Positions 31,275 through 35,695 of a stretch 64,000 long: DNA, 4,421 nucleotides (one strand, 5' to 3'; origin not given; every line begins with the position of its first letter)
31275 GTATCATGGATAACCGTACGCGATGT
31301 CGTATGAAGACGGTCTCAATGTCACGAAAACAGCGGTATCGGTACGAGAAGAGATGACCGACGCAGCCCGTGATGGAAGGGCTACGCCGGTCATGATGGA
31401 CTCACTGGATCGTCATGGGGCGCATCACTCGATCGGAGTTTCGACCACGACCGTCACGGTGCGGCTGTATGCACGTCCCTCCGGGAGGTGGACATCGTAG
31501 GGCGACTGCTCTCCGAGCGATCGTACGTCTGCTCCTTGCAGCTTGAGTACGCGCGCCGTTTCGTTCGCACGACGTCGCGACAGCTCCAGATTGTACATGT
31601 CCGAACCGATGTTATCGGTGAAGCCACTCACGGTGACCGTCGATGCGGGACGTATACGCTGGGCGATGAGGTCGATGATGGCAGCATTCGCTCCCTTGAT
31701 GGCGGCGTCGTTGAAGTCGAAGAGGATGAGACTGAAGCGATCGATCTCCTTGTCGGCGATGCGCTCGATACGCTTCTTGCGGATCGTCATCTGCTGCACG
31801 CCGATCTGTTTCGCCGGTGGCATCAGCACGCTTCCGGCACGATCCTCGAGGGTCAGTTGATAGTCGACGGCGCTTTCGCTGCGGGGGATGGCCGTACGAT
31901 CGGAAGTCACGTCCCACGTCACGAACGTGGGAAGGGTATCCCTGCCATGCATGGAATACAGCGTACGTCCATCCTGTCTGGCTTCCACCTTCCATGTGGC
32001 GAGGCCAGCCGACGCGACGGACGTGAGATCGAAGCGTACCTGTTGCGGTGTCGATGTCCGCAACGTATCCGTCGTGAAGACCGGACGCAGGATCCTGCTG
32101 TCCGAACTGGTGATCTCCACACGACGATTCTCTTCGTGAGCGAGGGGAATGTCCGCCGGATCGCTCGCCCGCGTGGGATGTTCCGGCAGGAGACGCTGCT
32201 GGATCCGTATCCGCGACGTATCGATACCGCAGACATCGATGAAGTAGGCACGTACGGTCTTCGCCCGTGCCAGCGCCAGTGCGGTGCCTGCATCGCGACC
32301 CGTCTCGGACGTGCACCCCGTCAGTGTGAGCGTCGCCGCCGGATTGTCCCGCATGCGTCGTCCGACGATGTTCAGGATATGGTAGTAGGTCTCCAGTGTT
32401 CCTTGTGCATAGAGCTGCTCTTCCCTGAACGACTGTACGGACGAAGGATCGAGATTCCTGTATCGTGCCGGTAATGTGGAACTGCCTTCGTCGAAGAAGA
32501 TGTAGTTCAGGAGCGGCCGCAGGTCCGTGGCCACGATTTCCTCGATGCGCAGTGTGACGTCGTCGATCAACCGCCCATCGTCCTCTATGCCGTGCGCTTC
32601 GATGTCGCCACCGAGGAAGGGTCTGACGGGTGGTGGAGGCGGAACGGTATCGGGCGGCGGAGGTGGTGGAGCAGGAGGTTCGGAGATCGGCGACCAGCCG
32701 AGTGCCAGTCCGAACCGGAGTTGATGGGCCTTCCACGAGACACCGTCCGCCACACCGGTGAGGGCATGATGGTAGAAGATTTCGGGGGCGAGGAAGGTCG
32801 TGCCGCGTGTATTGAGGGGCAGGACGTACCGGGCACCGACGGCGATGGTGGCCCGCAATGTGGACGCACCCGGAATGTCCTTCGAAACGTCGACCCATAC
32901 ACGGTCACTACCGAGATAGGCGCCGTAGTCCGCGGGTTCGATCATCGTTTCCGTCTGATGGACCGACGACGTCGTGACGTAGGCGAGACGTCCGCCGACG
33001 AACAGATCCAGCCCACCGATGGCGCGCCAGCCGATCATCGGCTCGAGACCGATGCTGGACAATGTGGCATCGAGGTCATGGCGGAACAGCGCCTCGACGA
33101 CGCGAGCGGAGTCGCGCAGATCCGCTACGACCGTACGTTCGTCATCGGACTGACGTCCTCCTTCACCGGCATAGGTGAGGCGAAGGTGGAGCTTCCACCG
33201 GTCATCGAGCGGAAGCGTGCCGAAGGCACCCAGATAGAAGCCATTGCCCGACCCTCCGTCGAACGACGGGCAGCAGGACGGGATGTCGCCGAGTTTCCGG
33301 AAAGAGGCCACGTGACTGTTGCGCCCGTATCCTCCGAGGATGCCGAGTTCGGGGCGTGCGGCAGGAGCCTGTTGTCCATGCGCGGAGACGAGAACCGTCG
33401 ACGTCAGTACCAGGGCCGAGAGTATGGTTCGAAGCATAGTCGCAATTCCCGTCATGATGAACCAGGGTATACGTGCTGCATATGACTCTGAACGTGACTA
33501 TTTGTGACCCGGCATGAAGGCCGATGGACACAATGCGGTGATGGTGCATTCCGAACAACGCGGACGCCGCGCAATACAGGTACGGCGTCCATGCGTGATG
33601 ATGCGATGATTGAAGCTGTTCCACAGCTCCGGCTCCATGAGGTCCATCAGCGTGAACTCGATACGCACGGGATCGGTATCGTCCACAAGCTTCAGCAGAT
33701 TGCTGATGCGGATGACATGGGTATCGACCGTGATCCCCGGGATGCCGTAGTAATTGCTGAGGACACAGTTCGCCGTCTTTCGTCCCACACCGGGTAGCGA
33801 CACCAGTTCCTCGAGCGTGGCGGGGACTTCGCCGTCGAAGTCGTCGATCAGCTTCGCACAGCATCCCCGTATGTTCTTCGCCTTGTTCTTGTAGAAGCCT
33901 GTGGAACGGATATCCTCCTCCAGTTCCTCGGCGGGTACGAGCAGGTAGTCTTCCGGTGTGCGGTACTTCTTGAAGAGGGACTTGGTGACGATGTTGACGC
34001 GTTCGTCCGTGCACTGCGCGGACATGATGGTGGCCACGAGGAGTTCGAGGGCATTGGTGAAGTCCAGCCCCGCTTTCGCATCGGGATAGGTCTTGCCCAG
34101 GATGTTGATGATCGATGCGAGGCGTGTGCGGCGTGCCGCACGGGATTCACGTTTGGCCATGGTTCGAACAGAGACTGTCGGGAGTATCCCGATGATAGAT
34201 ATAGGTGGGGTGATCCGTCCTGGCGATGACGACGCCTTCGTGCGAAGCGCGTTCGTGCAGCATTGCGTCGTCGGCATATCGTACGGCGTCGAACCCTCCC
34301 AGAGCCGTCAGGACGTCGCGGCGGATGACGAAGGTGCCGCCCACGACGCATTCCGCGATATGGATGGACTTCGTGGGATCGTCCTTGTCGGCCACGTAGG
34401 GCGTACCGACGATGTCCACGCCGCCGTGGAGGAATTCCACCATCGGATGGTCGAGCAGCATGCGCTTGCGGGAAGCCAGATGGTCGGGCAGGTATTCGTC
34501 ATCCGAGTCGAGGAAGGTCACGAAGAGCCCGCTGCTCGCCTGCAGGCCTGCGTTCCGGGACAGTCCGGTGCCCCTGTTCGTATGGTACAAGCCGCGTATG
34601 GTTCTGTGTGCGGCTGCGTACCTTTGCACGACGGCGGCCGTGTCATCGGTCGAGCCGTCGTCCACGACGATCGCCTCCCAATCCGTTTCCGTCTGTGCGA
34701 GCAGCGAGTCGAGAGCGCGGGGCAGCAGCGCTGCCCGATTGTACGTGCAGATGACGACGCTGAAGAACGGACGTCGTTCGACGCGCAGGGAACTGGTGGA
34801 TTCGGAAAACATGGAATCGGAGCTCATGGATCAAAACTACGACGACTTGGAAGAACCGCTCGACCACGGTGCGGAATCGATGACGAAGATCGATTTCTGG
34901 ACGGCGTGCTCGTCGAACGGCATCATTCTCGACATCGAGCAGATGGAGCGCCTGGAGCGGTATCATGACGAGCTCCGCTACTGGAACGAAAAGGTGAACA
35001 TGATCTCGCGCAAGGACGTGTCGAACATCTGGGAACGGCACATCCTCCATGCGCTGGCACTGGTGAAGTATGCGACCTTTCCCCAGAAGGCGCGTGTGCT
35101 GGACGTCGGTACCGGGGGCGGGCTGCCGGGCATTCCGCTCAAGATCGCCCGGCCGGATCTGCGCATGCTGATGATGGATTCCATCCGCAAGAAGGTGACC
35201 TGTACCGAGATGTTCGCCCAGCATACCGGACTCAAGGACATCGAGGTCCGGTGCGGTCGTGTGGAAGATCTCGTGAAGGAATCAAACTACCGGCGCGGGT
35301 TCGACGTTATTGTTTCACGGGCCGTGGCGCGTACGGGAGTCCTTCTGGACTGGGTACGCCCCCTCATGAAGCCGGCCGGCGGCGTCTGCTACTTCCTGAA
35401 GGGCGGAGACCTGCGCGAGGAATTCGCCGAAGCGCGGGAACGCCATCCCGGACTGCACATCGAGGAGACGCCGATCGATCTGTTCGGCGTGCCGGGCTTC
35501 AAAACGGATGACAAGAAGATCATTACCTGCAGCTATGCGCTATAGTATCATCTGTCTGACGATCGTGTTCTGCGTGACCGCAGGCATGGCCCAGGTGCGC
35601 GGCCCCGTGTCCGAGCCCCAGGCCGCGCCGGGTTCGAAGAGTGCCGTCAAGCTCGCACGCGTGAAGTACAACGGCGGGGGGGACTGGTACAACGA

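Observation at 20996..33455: Cell-surface locus: vWA-WD40-Ig-T9SS giant protein bracketed by two paralogous tandem-OmpA-domain proteins, plus a second T9SS cargo protein and a GT4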

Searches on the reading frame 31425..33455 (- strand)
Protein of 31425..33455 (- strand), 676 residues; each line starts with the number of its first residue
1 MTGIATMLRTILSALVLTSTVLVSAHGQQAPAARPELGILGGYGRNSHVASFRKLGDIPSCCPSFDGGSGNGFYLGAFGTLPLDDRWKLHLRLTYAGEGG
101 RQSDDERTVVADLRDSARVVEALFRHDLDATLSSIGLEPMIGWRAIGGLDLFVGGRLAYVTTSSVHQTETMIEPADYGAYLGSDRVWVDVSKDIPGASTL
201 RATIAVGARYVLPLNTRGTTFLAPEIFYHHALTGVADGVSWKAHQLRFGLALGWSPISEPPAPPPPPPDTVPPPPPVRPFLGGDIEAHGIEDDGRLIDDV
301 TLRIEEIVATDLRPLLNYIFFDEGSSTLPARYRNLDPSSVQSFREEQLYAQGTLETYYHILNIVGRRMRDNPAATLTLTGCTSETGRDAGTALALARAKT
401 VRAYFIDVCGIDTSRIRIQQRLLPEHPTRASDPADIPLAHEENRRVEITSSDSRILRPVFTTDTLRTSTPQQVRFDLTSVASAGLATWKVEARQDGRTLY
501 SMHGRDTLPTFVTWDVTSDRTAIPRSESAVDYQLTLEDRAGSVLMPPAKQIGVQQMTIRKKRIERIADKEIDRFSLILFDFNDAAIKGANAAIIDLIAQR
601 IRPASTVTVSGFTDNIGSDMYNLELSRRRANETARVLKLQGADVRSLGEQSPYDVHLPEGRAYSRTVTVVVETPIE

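Call 8: search_protein_families(library=pfam, proteins=[window:31425-33455:-], max_evalue=0.01)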
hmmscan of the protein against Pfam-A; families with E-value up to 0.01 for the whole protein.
window:31425-33455:- (676 aa): 1 family
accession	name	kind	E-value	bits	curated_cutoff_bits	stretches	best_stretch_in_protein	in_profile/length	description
PF00691.25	OmpA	-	7.5e-17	61.9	27.2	2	578-643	1-70/98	OmpA family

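Call 9: search_protein_families(library=ncbifam, proteins=[window:31425-33455:-], max_evalue=0.01)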
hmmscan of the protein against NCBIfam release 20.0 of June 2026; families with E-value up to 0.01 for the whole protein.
window:31425-33455:- (676 aa): 22 families
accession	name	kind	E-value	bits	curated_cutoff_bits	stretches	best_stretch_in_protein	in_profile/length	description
NF053611.1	YiaD_Gzip_OmpA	equivalog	9.3e-21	74.5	175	2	575-669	102-204/206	YiaD family glycine zipper/OmpA-like lipoprotein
NF053585.1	OMP_LP_YfiB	equivalog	2.6e-16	59.9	128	1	575-673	56-162/163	outer membrane lipoprotein YfiB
NF053613.1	OMP_toxin_LptF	equivalog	3.2e-15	56.5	400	1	534-668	103-242/256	lipotoxin F family OmpA-related lipoprotein LptF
NF053612.1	anchor_PA1041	equivalog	7.1e-15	55.6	250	1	575-671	131-235/236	PA1041 family peptidoglycan-binding anchor lipoprotein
TIGR02802.1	Pal_lipo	equivalog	5.1e-14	52.2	125.35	1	577-655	2-87/104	peptidoglycan-associated lipoprotein Pal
NF045787.1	OmpABordt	equivalog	9.2e-13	48.3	200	1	569-669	79-187/194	outer membrane protein OmpA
NF047726.1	AutTranAdhPGAsTpgA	equivalog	3.9e-12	45.9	350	1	567-645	146-229/268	trimeric autotransporter adhesin/peptidogylcan-associated protein TpgA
TIGR03789.1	pdsO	hypoth_equivalog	4.3e-10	39.7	152.2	1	597-669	161-241/243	sortase-associated OmpA-like protein PdsO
NF007804.1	PRK10510.1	equivalog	9.8e-10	38.2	307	1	577-644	114-183/219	OmpA family lipoprotein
NF008071.1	PRK10808.1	equivalog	2.6e-09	36.9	277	1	567-637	223-297/358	porin OmpA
NF045788.1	Omp38Acinit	equivalog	4.5e-09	35.8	500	2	363-419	262-319/354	outer membrane protein Omp38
NF008067.1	PRK10802.1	equivalog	1.7e-08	34.5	261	1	563-644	55-136/171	peptidoglycan-associated lipoprotein Pal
NF007424.1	PRK09967.1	equivalog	1.9e-08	34.6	155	1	575-674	52-160/160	OmpA family protein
TIGR03350.1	type_VI_ompA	equivalog_domain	1.5e-07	31.4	139.8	1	578-671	33-137/137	type VI secretion system protein TssL, long form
NF006541.1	PRK09038.1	equivalog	1.9e-07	31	283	1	550-673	120-250/253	flagellar motor protein MotD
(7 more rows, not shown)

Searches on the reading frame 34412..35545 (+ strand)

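Call 34: search_protein_families(library=pfam, proteins=[window:34412-35545:+], max_evalue=0.00001)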
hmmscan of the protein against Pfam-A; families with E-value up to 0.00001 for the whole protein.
window:34412-35545:+ (377 aa): 1 family
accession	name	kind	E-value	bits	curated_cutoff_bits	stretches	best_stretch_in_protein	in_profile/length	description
PF02527.21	GidB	-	1.8e-39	135.5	27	1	177-345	1-163/184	rRNA small subunit methyltransferase G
